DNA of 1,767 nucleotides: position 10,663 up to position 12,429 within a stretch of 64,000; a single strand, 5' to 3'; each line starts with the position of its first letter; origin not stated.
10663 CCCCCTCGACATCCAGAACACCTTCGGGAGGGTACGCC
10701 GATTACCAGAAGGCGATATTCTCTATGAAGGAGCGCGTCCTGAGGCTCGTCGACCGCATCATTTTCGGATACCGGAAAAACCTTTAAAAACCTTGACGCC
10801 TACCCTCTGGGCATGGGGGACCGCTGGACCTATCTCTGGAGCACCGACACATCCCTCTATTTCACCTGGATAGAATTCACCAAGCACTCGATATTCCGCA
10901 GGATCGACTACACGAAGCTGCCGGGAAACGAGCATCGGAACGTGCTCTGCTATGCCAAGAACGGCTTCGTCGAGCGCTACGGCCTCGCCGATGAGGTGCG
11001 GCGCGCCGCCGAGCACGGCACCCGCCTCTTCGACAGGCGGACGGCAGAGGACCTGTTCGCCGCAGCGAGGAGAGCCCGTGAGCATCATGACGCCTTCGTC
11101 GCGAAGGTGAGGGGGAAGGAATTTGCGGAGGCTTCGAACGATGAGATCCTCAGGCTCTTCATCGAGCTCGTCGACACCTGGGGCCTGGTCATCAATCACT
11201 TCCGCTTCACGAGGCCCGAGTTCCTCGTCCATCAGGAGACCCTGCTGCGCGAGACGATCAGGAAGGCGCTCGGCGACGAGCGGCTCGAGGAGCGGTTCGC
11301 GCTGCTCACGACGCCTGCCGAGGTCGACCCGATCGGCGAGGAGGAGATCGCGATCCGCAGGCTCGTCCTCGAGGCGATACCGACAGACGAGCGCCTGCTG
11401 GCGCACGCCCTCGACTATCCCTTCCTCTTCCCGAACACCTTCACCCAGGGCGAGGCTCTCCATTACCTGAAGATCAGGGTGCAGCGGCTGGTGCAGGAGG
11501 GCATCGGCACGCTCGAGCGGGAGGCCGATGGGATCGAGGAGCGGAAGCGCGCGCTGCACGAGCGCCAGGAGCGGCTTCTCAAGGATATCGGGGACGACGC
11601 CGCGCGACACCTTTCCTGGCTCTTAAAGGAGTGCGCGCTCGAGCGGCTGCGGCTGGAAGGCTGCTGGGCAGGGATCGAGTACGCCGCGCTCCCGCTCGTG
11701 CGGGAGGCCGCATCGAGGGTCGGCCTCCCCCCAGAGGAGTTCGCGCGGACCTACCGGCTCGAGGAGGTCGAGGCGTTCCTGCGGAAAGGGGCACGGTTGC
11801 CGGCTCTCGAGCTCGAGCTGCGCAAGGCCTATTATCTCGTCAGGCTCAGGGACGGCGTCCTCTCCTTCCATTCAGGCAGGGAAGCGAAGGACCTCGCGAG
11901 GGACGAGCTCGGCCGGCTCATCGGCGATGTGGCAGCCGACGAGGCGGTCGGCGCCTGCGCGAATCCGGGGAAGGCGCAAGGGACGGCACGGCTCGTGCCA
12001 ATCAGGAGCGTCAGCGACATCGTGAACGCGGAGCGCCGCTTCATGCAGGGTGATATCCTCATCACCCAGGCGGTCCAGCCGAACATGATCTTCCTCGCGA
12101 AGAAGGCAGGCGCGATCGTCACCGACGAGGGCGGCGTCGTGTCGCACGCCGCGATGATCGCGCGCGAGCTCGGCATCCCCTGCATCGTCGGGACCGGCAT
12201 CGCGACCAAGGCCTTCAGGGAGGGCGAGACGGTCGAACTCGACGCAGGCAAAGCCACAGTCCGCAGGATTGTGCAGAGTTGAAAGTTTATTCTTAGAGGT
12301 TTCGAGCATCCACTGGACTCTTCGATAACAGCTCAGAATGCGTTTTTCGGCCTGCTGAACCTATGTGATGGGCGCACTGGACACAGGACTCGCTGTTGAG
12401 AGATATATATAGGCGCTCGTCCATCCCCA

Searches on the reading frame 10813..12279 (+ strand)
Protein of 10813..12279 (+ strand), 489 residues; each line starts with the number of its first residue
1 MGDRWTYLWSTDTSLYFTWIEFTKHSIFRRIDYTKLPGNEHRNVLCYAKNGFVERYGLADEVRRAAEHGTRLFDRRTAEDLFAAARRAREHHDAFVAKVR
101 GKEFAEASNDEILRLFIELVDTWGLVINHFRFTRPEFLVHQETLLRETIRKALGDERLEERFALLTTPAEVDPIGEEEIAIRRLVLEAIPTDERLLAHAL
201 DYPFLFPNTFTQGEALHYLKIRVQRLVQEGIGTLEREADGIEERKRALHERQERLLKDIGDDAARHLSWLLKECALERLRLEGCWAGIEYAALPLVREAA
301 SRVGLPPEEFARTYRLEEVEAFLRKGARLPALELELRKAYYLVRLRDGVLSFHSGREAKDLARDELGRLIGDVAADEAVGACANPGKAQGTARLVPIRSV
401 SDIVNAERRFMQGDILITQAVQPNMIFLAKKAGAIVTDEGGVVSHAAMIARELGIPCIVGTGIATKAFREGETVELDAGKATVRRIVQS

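Call 65: search_protein_families(library=pfam, proteins=[window:10813-12279:+], max_evalue=0.001)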
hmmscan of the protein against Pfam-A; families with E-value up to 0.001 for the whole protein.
window:10813-12279:+ (489 aa): 1 family
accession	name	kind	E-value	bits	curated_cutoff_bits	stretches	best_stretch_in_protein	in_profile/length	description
PF00391.29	PEP-utilizers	-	1.8e-21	75.9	23.1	1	412-479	3-70/72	PEP-utilising enzyme, mobile domain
